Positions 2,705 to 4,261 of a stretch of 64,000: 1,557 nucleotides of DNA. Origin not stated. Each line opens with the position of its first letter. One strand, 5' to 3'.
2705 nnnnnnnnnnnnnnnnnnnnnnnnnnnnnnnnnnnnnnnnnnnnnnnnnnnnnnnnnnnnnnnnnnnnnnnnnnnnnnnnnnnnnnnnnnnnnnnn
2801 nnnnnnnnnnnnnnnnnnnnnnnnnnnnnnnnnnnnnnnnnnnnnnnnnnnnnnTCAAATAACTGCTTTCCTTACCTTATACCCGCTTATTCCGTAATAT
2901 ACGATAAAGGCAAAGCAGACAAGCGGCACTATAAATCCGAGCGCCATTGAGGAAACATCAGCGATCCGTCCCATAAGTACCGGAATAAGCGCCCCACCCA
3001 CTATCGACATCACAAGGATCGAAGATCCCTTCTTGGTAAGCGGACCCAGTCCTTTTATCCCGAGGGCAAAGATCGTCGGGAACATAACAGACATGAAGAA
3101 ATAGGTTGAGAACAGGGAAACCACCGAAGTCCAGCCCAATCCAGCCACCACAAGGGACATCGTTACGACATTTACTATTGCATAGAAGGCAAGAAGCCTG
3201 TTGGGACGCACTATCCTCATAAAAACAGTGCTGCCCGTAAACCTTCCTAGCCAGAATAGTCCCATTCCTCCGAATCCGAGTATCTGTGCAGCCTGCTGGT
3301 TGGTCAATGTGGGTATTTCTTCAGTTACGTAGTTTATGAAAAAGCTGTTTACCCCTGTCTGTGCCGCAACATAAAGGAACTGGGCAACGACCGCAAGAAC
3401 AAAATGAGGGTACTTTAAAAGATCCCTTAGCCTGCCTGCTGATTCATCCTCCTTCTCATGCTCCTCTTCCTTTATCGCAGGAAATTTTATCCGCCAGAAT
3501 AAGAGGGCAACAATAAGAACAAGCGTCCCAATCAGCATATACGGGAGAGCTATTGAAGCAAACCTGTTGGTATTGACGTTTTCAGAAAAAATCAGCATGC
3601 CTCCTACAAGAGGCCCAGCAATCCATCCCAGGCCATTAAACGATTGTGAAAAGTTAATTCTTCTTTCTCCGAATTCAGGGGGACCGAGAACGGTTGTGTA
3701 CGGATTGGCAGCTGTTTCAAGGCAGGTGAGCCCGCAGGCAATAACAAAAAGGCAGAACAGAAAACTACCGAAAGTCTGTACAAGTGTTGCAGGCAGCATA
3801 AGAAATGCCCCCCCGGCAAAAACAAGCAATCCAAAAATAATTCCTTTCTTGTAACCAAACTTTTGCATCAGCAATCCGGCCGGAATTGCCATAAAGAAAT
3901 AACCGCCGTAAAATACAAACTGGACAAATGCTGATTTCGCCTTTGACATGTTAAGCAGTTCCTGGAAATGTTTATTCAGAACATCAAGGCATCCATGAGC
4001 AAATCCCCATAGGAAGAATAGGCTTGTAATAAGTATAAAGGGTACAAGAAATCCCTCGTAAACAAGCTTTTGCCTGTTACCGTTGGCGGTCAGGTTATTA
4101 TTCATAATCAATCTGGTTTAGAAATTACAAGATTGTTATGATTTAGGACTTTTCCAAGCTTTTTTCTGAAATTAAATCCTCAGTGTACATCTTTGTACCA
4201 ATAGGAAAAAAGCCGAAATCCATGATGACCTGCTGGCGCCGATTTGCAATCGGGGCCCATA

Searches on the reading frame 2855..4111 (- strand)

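Call 77: search_protein_families(library=pfam, proteins=[window:2855-4111:-], max_evalue=0.00001)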
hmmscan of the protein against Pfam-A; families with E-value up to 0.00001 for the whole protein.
window:2855-4111:- (418 aa): 1 family
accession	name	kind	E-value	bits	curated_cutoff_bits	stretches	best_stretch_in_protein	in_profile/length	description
PF07690.21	MFS_1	-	1.2e-23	84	33.4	1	31-355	4-323/347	Major Facilitator Superfamily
